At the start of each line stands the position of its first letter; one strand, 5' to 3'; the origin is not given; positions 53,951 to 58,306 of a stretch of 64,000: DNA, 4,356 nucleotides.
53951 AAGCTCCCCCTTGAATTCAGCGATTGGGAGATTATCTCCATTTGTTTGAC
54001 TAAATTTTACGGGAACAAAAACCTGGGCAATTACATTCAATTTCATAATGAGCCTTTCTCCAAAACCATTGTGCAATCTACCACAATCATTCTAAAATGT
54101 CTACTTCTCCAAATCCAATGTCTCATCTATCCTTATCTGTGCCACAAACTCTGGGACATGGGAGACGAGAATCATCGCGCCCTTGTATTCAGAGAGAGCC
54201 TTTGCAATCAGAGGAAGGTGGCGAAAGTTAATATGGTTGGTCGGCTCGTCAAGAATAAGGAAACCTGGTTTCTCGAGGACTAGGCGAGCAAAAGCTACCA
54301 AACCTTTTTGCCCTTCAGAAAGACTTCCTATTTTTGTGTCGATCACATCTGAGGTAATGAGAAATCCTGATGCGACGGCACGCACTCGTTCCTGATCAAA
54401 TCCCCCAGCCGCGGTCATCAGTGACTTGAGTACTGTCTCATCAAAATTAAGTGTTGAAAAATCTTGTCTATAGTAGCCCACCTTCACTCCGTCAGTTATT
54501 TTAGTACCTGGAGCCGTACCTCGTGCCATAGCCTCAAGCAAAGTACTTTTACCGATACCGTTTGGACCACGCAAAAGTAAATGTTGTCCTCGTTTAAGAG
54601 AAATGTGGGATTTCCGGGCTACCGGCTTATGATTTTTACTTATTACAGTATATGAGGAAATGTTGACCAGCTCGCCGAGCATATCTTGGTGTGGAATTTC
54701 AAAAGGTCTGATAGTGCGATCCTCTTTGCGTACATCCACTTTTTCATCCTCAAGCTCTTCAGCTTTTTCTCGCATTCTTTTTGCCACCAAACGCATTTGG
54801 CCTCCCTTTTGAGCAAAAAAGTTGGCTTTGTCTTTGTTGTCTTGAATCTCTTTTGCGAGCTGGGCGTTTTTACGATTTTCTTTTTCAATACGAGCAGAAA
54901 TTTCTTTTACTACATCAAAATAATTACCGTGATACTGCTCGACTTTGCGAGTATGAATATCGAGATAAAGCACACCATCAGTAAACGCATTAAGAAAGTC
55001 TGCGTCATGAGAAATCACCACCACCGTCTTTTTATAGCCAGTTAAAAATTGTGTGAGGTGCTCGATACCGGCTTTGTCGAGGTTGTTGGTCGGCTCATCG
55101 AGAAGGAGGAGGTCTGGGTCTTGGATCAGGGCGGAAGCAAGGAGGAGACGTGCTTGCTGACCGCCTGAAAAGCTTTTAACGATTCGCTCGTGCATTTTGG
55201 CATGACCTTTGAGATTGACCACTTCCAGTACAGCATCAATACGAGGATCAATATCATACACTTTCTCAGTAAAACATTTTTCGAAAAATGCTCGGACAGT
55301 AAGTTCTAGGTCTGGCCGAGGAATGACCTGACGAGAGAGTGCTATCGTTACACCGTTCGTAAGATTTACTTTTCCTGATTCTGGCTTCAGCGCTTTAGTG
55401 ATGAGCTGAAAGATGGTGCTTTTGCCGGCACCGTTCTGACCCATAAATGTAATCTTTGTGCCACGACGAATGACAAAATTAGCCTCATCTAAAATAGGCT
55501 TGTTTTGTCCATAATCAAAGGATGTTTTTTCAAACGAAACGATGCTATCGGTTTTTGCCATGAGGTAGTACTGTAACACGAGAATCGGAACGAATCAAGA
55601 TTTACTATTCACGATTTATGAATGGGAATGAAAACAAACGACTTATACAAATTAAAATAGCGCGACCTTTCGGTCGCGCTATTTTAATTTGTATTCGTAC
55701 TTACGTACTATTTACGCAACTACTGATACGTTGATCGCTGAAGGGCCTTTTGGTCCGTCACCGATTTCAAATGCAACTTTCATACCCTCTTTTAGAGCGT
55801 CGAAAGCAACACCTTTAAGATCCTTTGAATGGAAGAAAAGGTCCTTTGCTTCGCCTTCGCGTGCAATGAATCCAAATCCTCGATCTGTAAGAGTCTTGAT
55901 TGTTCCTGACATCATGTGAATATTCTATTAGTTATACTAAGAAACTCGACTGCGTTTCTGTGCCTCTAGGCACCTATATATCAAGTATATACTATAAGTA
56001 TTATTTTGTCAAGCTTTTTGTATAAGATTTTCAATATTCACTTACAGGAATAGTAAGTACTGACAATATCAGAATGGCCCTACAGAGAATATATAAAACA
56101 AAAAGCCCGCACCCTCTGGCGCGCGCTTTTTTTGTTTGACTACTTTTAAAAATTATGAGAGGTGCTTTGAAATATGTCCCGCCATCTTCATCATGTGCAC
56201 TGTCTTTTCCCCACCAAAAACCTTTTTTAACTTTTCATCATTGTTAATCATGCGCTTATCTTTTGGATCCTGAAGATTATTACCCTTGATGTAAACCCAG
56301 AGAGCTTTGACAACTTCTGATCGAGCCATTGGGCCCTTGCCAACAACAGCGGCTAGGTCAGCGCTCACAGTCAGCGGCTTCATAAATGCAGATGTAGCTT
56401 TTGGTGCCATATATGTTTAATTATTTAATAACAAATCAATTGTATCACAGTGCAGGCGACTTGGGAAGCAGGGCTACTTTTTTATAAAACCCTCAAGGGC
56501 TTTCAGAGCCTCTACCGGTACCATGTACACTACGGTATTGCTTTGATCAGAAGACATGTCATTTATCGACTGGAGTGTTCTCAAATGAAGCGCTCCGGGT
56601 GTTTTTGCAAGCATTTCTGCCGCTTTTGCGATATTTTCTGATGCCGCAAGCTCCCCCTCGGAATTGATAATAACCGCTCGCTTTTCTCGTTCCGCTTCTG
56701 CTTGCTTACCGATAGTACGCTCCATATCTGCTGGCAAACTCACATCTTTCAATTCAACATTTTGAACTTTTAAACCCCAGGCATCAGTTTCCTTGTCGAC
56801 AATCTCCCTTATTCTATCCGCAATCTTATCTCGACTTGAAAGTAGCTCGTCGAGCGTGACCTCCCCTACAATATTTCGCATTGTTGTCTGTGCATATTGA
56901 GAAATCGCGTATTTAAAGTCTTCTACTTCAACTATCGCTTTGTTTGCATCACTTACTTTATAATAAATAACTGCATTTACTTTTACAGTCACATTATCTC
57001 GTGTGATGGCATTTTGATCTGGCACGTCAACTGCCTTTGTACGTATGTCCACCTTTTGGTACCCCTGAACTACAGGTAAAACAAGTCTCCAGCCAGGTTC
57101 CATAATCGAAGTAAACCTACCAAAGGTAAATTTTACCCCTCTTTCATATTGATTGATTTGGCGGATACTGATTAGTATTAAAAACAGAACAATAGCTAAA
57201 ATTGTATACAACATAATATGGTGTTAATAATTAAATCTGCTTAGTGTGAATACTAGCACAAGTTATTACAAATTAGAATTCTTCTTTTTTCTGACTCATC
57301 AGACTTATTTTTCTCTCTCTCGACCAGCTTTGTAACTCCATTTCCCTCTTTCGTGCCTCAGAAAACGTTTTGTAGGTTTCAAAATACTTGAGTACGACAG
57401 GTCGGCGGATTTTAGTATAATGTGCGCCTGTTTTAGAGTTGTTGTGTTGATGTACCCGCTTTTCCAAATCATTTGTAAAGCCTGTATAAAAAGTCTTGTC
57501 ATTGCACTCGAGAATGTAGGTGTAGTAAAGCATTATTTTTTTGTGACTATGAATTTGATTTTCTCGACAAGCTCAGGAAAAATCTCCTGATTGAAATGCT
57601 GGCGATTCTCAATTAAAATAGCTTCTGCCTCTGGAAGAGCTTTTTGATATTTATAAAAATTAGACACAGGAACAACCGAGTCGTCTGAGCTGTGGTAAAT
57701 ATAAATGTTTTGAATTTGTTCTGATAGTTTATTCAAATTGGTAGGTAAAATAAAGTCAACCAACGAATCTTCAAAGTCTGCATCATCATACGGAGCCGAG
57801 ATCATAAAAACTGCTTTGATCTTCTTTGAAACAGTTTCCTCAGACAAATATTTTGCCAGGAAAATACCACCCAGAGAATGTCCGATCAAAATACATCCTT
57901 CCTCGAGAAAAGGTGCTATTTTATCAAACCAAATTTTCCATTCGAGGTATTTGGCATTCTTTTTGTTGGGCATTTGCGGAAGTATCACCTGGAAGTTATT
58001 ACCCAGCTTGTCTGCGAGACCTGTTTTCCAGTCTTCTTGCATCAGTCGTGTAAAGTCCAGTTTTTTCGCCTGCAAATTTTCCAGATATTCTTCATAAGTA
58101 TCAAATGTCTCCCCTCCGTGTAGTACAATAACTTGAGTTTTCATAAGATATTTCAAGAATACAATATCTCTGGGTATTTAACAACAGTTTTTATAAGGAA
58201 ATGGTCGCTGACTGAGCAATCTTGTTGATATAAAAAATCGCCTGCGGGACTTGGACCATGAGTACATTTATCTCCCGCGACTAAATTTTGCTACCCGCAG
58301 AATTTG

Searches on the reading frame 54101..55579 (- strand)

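Call 56: search_protein_families(library=pfam, proteins=[window:54101-55579:-], max_evalue=0.0001)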
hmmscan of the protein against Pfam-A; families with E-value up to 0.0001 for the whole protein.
window:54101-55579:- (492 aa): 12 families
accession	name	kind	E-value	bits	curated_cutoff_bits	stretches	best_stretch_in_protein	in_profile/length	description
PF00005.33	ABC_tran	-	5.8e-45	153.7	25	2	30-165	1-137/137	ABC transporter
PF13304.12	AAA_21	-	3.9e-18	67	27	0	403-479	221-303/304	AAA domain, putative AbiEii toxin, Type IV TA system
PF02463.25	SMC_N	-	1.4e-10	41.5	40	0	136-199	136-205/220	RecF/RecN/SMC N terminal domain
PF13555.12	AAA_29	-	1.5e-09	37.9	27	0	326-353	17-44/61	P-loop containing region of AAA domain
PF13476.12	AAA_23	-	6.7e-07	30.6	27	0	334-355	22-43/201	AAA domain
PF03193.22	RsgA_GTPase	-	1.4e-06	28.7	30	0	313-354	89-129/174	RsgA GTPase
PF13401.12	AAA_22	-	5.9e-06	27.1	27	0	43-80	8-48/130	AAA domain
PF13191.12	AAA_16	-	7e-06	27.1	32.6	0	329-353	22-46/167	AAA ATPase domain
PF13175.12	AAA_15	-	4.7e-05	23.6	32.1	0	43-169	26-92/374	AAA ATPase domain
PF02367.23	TsaE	-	6.7e-05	23.3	26.6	0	320-355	10-45/128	Threonylcarbamoyl adenosine biosynthesis protein TsaE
PF12775.13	AAA_7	-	6.9e-05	22.9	25.8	0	325-359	27-61/181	P-loop containing dynein motor region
PF05729.18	NACHT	-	7.4e-05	23.1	26.7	0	334-370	3-39/167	NACHT domain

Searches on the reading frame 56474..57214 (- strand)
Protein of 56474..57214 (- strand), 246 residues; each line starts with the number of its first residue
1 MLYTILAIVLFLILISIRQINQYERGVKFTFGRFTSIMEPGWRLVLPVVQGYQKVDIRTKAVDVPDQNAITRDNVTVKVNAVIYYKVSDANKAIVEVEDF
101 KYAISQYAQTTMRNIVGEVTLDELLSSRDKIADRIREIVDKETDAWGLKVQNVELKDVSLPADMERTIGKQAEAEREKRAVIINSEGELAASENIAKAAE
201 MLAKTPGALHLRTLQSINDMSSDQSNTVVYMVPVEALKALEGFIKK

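Call 56: search_protein_families(library=pfam, proteins=[window:56474-57214:-], max_evalue=0.0001)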
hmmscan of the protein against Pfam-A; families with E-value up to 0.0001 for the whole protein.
window:56474-57214:- (246 aa): 2 families
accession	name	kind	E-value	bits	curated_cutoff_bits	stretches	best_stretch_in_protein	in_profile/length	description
PF01145.31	Band_7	-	1.9e-42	145.7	23.6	1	19-188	2-175/176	SPFH domain / Band 7 family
PF13421.11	Band_7_1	-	1.5e-06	28.4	24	1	97-173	130-208/211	SPFH domain-Band 7 family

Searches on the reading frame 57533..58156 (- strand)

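Call 56: search_protein_families(library=pfam, proteins=[window:57533-58156:-], max_evalue=0.0001)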
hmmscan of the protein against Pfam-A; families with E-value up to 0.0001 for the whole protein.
window:57533-58156:- (207 aa): 2 families
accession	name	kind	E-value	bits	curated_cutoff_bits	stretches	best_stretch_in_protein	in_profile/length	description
PF00561.26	Abhydrolase_1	-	6.1e-09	36.3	25.8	0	89-137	72-117/245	alpha/beta hydrolase fold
PF06821.19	Ser_hydrolase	-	7.9e-07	29.6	22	1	40-190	12-156/172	Serine hydrolase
